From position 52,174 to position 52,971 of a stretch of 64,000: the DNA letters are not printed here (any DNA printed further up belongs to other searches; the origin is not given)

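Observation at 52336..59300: Recurring uncharacterised ~155-aa beta-sandwich module (N-G-x-F-E-x-G ... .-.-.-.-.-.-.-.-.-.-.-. ... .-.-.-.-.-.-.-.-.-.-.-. ... D-D-F) present in six copies across three adjacent surface proteins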

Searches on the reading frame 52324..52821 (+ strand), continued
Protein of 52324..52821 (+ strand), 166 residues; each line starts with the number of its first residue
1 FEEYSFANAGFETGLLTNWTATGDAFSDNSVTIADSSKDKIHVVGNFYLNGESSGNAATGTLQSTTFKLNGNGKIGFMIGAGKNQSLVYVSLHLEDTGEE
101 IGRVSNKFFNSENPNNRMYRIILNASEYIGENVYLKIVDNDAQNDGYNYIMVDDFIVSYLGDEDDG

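Call 53: search_protein_families(library=pfam, proteins=[P0489, P0523, P0519, P0518, P0514, P0485], max_evalue=0.001)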
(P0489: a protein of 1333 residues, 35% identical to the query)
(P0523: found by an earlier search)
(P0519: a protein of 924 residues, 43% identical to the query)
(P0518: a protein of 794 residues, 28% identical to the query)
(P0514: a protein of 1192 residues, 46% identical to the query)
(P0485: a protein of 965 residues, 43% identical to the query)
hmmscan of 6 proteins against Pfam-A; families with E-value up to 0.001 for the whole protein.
P0489 (1333 aa): 3 families
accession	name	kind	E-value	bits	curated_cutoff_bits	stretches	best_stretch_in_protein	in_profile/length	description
PF00251.26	Glyco_hydro_32N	-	5.3e-65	220.4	22.1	1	661-986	1-307/307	Glycosyl hydrolases family 32 N-terminal domain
PF08244.19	Glyco_hydro_32C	-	9.6e-34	117.1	21.9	1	989-1142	1-158/158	Glycosyl hydrolases family 32 C terminal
PF13385.13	Laminin_G_3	-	5.3e-26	92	27.6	1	452-621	1-150/151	Concanavalin A-like lectin/glucanases superfamily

P0523 (1338 aa): 4 families
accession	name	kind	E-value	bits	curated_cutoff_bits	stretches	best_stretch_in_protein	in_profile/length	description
PF00251.26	Glyco_hydro_32N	-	1.5e-65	222.2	22.1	1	666-991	1-307/307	Glycosyl hydrolases family 32 N-terminal domain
PF08244.19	Glyco_hydro_32C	-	2e-34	119.3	21.9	1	994-1147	1-158/158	Glycosyl hydrolases family 32 C terminal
PF13385.13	Laminin_G_3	-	1.7e-26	93.6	27.6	1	457-626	1-150/151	Concanavalin A-like lectin/glucanases superfamily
PF02210.31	Laminin_G_2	-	0.00047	21.1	22.9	0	506-618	16-125/126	Laminin G domain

P0519 (924 aa): 2 families
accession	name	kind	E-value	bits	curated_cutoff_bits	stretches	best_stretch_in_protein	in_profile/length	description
PF00251.26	Glyco_hydro_32N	-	5.7e-44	151.3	22.1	1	498-794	1-303/307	Glycosyl hydrolases family 32 N-terminal domain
PF04616.20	Glyco_hydro_43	-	0.00036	20.4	32.2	0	520-558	21-56/288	Glycosyl hydrolases family 43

P0518 (794 aa): 2 families
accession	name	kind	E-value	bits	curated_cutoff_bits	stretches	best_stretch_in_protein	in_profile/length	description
PF00251.26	Glyco_hydro_32N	-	7.7e-89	298.7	22.1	2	1-234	9-239/307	Glycosyl hydrolases family 32 N-terminal domain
PF08244.19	Glyco_hydro_32C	-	4.5e-23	82.4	21.9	1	647-790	12-157/158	Glycosyl hydrolases family 32 C terminal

P0514 (1192 aa): 5 families
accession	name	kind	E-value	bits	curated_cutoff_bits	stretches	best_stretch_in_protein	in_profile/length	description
PF00251.26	Glyco_hydro_32N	-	1.8e-89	300.8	22.1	2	42-214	1-178/307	Glycosyl hydrolases family 32 N-terminal domain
PF08244.19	Glyco_hydro_32C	-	3.9e-42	144.4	21.9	1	861-1013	5-157/158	Glycosyl hydrolases family 32 C terminal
PF06439.18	3keto-disac_hyd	-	1.5e-23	84.2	26.8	3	201-356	10-186/187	3-keto-disaccharide hydrolase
PF19763.6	DUF6250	-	3.4e-12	47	26.9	0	1112-1182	90-161/165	Domain of unknown function (DUF6250)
PF17851.8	GH43_C2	-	8.4e-06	26.1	22.7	0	225-331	47-157/203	Beta xylosidase C-terminal Concanavalin A-like domain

P0485 (965 aa): 3 families
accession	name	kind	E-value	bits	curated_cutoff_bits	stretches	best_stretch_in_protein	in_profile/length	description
PF00251.26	Glyco_hydro_32N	-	1.4e-58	199.3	22.1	1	472-791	1-297/307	Glycosyl hydrolases family 32 N-terminal domain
PF08244.19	Glyco_hydro_32C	-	1.2e-29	103.8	21.9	1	825-958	21-158/158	Glycosyl hydrolases family 32 C terminal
PF13385.13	Laminin_G_3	-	1.1e-23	84.5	27.6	1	268-435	2-151/151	Concanavalin A-like lectin/glucanases superfamily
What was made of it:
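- Closest known: CBM66 of Bacillus subtilis SacC. Same: Domains of its Pfam family (PF06439) occur in relatives' loci and even in the same proteins as the module (P0514, call 53).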
